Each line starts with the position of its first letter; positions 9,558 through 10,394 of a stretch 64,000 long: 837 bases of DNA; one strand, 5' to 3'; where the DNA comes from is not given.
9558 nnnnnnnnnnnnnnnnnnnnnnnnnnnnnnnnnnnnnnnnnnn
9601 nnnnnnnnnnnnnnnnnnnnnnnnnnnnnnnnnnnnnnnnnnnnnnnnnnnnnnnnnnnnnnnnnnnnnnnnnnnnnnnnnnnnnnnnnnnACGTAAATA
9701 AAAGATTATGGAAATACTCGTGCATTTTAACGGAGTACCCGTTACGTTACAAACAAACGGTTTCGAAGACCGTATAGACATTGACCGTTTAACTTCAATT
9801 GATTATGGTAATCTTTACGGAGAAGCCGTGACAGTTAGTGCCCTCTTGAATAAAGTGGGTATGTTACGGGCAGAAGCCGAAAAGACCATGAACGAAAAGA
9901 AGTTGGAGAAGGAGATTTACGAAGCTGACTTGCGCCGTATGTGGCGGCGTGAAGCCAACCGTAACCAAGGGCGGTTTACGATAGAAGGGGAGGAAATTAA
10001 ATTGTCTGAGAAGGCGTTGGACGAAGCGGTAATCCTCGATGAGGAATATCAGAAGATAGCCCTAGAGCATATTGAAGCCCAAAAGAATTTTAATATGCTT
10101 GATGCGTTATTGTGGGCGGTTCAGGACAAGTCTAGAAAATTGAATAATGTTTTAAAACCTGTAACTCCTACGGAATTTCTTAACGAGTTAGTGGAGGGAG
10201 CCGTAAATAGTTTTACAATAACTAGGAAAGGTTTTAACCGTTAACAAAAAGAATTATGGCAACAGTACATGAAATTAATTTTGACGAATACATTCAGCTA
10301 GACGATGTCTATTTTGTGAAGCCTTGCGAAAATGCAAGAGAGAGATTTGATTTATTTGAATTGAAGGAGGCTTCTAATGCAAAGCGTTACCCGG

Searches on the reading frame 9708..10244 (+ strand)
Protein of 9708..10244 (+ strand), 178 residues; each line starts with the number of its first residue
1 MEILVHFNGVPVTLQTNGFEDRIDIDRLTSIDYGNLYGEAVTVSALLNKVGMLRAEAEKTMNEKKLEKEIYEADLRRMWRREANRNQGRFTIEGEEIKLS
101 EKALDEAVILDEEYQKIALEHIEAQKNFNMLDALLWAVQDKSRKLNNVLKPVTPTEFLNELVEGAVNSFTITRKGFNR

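Call 37: search_protein_families(library=phrogs, proteins=[window:9708-10244:+], max_evalue=0.0001)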
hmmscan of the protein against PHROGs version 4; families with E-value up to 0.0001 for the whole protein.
window:9708-10244:+ (178 aa): 2 families
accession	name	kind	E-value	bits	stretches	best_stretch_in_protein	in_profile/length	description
phrog_20212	-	unknown function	1.5e-32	113.8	1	16-173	16-177/179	-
phrog_1069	-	unknown function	5.1e-05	23.6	1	15-148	273-397/425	-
